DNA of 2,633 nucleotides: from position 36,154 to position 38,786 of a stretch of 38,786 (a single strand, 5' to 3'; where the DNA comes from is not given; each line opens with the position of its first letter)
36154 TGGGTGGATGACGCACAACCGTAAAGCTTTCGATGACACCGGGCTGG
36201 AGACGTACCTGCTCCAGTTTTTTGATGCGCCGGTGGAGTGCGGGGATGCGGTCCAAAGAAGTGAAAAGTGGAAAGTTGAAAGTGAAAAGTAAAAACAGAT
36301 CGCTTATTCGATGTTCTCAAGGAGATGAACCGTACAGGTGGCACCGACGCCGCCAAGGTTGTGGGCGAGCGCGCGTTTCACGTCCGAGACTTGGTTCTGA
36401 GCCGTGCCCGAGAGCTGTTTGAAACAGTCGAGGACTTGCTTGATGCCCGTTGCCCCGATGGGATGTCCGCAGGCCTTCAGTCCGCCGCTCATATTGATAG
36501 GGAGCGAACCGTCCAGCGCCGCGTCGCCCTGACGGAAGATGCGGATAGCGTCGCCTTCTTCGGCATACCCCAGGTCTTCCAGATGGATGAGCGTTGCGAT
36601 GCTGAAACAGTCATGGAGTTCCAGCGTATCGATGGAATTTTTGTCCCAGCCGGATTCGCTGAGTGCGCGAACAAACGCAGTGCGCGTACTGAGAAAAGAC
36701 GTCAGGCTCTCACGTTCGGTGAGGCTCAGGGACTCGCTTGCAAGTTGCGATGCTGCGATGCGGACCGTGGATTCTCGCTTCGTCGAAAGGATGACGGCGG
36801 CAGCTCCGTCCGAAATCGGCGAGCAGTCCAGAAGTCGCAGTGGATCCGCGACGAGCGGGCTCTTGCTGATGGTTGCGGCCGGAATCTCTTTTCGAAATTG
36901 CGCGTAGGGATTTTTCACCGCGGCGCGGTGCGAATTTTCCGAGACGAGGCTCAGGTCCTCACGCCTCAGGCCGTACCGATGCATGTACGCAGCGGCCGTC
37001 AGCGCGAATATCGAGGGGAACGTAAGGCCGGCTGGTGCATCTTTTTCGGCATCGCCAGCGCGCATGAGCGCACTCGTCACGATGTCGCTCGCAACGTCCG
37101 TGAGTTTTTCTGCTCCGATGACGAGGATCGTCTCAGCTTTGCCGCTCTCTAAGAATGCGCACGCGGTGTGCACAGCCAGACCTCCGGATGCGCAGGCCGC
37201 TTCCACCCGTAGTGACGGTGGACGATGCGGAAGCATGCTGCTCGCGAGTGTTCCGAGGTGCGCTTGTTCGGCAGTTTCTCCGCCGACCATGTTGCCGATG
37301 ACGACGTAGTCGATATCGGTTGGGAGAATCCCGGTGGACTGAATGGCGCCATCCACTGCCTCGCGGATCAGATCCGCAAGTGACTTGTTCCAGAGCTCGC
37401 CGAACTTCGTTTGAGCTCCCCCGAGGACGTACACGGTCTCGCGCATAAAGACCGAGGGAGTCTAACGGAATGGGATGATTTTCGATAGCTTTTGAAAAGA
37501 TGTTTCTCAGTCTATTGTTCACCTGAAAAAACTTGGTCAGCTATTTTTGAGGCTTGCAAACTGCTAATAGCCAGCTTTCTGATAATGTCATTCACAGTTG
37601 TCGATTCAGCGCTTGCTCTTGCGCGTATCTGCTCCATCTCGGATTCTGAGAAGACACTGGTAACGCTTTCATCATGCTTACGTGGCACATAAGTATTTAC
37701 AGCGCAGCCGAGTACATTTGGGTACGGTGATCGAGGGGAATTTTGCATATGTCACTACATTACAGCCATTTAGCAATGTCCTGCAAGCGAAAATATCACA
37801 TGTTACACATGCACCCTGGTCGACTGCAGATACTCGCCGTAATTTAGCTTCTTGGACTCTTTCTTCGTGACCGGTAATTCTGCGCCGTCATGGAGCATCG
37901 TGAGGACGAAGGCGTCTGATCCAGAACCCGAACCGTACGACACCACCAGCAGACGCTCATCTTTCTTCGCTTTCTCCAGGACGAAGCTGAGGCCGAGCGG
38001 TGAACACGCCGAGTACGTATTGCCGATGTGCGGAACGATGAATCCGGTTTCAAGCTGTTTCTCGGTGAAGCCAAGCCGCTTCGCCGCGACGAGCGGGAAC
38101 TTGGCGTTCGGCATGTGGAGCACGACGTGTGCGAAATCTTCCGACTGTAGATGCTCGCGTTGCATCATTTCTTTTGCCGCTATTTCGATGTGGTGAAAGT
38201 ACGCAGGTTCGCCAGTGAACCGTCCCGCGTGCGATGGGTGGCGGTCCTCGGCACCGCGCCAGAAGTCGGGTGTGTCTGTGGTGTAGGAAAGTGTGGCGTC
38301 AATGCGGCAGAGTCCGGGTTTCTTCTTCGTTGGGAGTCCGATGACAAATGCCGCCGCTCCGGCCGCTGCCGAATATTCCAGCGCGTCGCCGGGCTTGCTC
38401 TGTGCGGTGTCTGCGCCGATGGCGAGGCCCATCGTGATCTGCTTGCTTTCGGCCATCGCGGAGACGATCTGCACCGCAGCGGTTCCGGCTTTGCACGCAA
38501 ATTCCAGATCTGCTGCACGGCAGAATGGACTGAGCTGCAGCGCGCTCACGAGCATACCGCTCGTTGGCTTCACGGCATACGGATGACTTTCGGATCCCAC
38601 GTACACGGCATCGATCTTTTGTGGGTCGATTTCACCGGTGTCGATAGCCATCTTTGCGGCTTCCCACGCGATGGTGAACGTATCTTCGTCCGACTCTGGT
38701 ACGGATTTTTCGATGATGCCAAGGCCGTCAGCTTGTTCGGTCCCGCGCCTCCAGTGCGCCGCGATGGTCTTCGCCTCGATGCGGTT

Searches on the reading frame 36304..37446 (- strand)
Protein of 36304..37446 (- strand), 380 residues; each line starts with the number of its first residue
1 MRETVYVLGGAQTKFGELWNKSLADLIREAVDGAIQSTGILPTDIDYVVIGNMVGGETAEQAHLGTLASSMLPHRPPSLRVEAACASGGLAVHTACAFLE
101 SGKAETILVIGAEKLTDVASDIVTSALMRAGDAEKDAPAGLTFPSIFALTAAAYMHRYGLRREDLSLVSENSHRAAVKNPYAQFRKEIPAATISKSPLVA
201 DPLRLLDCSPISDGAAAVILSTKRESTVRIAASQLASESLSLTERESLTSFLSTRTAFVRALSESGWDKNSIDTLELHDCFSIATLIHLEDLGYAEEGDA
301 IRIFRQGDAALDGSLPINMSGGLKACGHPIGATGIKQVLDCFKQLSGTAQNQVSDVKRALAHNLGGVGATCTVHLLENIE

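Call 3: search_protein_families(library=pfam, proteins=[window:36304-37446:-], max_evalue=1)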
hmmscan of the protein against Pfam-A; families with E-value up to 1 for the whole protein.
window:36304-37446:- (380 aa): 6 families
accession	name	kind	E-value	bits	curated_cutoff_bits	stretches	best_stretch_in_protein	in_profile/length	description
PF22691.2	Thiolase_C_1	-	8.8e-38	129.7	28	1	237-377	4-143/144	Thiolase C-terminal domain-like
PF00108.29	Thiolase_N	-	3.4e-29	102.4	26.4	1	5-222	1-258/260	Thiolase, N-terminal domain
PF02803.24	Thiolase_C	-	7.8e-12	45.3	27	1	256-347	26-99/123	Thiolase, C-terminal domain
PF08545.16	ACP_syn_III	-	2.4e-11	43.8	24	2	81-118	3-40/80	3-Oxoacyl-[acyl-carrier-protein (ACP)] synthase III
PF00109.32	ketoacyl-synt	-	1.3e-07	31.9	20.8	1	65-117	154-206/252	Beta-ketoacyl synthase, N-terminal domain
PF07451.17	SpoVAD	-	0.0092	15.2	22.1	1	18-110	46-131/329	Stage V sporulation protein AD (SpoVAD)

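Call 4: search_protein_families(library=ncbifam, proteins=[window:36304-37446:-], max_evalue=1)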
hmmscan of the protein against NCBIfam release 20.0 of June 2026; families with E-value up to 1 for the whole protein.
window:36304-37446:- (380 aa): 68 families (the best 25 are shown)
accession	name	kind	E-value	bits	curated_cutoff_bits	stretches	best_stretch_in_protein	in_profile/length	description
NF004720.0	PRK06064.1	subfamily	2.1e-126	421.8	420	1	3-378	2-387/389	thiolase domain-containing protein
NF053570.1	AcCoTHIOL_METTL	equivalog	1.7e-111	372.8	600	1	1-377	1-382/385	acetyl-CoA acetyltransferase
NF005704.0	PRK07516.1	subfamily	1.5e-95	320.5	412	1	4-378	3-387/389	thiolase domain-containing protein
NF004810.0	PRK06157.1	equivalog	1.1e-80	271.8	403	1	2-373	6-392/400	acetyl-CoA acetyltransferase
NF004936.0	PRK06289.1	equivalog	1.2e-74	251.5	375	1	1-375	1-400/405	acetyl-CoA acetyltransferase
NF009228.0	PRK12578.1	subfamily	3.3e-72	243.2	485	1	1-376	1-385/387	thiolase domain-containing protein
NF006102.0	PRK08256.1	subfamily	2.4e-60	204.7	436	1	1-378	1-392/394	lipid-transfer protein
NF004982.0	PRK06365.1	equivalog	2.1e-58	198.4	695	2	3-226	16-240/430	thiolase domain-containing protein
NF006180.0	PRK08313.1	subfamily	1.2e-52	179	514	1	3-371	4-377/389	thiolase domain-containing protein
NF004715.0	PRK06059.1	equivalog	8.8e-51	173.1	424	1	2-372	3-394/399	lipid-transfer protein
NF053628.1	BnzsclthlBbsBGT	equivalog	1.2e-48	165.9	750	1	3-375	5-384/389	benzoylsuccinyl-CoA thiolase subunit BbsB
NF004811.0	PRK06158.1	subfamily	7.4e-44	150.3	421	1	4-370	9-372/384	acetyl-CoA acetyltransferase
NF004721.0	PRK06065.1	equivalog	1.7e-43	149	455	1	2-378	9-393/393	thiolase domain-containing protein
NF005892.0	PRK07855.1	subfamily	5.7e-37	127.5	469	1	7-367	10-380/390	lipid-transfer protein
NF006010.0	PRK08142.1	subfamily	1.3e-35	122.9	462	1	3-368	5-374/388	thiolase domain-containing protein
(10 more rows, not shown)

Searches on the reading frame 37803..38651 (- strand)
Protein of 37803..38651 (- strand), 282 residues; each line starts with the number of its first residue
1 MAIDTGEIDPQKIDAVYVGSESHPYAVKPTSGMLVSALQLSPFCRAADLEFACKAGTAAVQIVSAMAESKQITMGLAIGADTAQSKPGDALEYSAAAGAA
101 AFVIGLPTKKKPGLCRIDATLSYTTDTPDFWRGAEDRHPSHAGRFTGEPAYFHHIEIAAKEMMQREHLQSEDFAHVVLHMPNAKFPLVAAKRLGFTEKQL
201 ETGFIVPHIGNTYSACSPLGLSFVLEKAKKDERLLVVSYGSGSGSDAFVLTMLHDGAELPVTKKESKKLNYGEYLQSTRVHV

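Call 3: search_protein_families(library=pfam, proteins=[window:37803-38651:-], max_evalue=1)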
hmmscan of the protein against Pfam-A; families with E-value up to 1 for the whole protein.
window:37803-38651:- (282 aa): 4 families
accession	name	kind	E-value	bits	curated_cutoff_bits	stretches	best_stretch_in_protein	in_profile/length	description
PF08541.16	ACP_syn_III_C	-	1.5e-09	38.3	26.6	1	164-250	2-88/90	3-Oxoacyl-[acyl-carrier-protein (ACP)] synthase III C terminal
PF08540.16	HMG_CoA_synt_C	-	0.01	15.9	25.1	1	196-261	141-210/280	Hydroxymethylglutaryl-coenzyme A synthase C terminal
PF08545.16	ACP_syn_III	-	0.015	15.6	24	1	48-106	2-63/80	3-Oxoacyl-[acyl-carrier-protein (ACP)] synthase III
PF00108.29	Thiolase_N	-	0.04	13.7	26.4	1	2-82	34-114/260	Thiolase, N-terminal domain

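Call 4: search_protein_families(library=ncbifam, proteins=[window:37803-38651:-], max_evalue=1)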
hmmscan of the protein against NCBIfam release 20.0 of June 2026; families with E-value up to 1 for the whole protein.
window:37803-38651:- (282 aa): 16 families
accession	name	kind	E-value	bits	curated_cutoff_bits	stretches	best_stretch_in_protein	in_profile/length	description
NF003274.0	PRK04262.1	equivalog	1.4e-106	356.4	244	1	2-255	62-311/347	hydroxymethylglutaryl-CoA synthase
TIGR00748.1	HMG_CoA_syn_Arc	equivalog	2.1e-97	326.5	353.35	1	3-252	62-307/345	hydroxymethylglutaryl-CoA synthase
TIGR01835.1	HMG-CoA-S_prok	equivalog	1.1e-31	109.9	360.35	1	9-264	65-328/382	hydroxymethylglutaryl-CoA synthase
NF006829.0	PRK09352.1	subfamily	7.1e-14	51.5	249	1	2-248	64-317/322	beta-ketoacyl-ACP synthase 3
TIGR00747.1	fabH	subfamily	3.3e-13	49.4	292.1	1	2-250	62-320/322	beta-ketoacyl-ACP synthase III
NF006720.0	PRK09258.1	equivalog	3e-08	33.3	285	2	2-85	72-155/338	3-oxoacyl-ACP synthase III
NF041302.1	HMG_CoAsyn_Halo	equivalog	3.6e-08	32.8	800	1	4-185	66-250/443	hydroxymethylglutaryl-CoA synthase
NF005703.0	PRK07515.1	equivalog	2.6e-05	23.3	304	1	159-244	278-364/373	beta-ketoacyl-ACP synthase III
NF004623.0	PRK05963.1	equivalog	5.2e-05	22.7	437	1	157-250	233-326/328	beta-ketoacyl-ACP synthase III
NF005704.0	PRK07516.1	subfamily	7.4e-05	21.9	412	1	2-91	33-123/389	thiolase domain-containing protein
NF004720.0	PRK06064.1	subfamily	0.0002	20.3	420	1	2-100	33-133/389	thiolase domain-containing protein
TIGR01833.1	HMG-CoA-S_euk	equivalog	0.0025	17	286.2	1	187-270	308-395/457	hydroxymethylglutaryl-CoA synthase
NF005308.0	PRK06840.1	equivalog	0.012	14.6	315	1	2-81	64-144/339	3-oxoacyl-ACP synthase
NF006740.0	PRK09268.1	equivalog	0.014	14.4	539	1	38-87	82-131/431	acetyl-CoA C-acetyltransferase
NF005541.0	PRK07204.1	equivalog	0.022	14.2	402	0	160-244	237-319/329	beta-ketoacyl-ACP synthase III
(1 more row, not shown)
